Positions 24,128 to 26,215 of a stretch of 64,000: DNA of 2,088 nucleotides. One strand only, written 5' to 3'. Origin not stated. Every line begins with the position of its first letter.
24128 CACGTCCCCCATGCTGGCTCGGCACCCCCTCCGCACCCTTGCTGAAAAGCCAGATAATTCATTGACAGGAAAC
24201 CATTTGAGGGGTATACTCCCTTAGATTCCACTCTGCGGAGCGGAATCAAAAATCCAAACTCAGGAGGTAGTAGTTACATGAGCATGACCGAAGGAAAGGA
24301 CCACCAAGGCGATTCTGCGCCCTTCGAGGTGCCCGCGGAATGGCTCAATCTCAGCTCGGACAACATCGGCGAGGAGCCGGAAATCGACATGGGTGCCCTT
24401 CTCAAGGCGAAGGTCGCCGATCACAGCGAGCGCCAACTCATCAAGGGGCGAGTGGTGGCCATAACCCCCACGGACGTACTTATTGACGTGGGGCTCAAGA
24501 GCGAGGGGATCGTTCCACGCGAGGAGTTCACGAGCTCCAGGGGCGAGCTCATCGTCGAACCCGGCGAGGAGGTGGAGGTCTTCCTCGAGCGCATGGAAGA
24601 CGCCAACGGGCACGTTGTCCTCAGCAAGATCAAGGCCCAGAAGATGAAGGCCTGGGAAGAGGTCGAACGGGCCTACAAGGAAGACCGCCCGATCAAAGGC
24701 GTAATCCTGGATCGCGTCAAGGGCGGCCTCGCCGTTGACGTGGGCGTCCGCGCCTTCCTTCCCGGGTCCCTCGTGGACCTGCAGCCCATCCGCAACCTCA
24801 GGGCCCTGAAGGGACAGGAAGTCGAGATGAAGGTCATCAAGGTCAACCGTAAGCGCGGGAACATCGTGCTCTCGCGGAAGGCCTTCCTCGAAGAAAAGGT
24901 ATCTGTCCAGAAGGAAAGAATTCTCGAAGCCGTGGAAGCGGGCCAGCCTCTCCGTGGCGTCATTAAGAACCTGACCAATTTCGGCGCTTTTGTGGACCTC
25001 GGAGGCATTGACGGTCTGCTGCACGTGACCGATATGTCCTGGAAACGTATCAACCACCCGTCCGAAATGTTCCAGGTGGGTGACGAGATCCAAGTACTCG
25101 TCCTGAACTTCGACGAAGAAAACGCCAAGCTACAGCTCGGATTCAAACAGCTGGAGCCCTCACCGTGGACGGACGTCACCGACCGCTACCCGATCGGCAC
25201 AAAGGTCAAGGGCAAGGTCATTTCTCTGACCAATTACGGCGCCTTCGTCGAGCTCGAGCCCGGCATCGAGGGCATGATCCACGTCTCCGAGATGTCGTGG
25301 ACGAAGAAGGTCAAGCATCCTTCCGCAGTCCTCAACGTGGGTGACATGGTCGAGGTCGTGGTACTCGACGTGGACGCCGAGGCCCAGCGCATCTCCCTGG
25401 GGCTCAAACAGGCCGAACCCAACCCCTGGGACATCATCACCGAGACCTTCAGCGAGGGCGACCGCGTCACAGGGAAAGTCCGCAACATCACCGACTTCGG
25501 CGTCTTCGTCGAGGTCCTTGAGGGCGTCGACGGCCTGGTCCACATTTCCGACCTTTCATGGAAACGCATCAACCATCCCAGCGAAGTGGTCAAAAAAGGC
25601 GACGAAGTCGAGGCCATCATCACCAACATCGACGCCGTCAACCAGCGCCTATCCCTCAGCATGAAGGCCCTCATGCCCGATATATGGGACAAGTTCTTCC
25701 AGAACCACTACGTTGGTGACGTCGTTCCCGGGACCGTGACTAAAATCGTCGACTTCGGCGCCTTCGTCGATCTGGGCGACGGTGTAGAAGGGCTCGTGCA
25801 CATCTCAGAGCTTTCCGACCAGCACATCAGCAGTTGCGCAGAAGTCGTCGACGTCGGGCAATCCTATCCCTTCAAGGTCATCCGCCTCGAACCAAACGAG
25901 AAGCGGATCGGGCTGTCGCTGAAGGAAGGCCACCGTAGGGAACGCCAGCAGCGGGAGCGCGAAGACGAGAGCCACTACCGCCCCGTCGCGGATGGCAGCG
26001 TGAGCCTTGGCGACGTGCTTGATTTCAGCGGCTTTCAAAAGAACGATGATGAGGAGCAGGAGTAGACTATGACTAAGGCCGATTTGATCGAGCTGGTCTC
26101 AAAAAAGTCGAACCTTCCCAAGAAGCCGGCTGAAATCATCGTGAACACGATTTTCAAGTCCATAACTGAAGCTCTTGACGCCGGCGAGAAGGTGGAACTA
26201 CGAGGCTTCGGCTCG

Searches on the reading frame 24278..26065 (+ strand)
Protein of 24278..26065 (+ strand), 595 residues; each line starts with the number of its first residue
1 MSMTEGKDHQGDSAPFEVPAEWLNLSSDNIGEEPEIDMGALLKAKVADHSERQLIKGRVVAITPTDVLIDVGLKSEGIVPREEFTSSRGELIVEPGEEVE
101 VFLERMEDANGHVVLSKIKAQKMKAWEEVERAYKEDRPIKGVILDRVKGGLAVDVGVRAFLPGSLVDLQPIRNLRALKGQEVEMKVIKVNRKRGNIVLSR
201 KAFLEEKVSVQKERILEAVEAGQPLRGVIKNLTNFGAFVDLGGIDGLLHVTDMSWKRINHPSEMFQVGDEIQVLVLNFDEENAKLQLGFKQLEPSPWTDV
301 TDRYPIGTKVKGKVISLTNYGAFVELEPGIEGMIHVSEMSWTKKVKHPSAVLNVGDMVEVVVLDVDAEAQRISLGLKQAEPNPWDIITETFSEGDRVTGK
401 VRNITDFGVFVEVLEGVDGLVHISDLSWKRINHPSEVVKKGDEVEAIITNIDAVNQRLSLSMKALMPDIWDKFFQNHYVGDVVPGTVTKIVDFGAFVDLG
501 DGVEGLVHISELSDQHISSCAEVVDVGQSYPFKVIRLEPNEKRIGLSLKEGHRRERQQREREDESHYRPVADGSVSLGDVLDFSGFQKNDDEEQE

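Call 44: search_protein_families(library=pfam, proteins=[window:24278-26065:+], max_evalue=0.0001)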
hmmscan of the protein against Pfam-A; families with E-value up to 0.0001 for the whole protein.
window:24278-26065:+ (595 aa): 5 families
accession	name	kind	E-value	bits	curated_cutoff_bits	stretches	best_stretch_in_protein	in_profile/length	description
PF00575.29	S1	-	7.4e-104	340.7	22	6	305-377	3-74/74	S1 RNA binding domain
PF23459.1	S1_RRP5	-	2e-30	105.6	27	4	393-461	3-71/72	RRP5 S1 domain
PF21710.3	Spt6_S1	-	8.9e-17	61.6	27.5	0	478-550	15-88/91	Spt6, S1/OB domain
PF13509.12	S1_2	-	1.8e-08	34.8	21.8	0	480-515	2-37/61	S1 domain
PF17092.11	PCB_OB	-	4.3e-05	24.7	27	0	310-364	35-99/111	Penicillin-binding protein OB-like domain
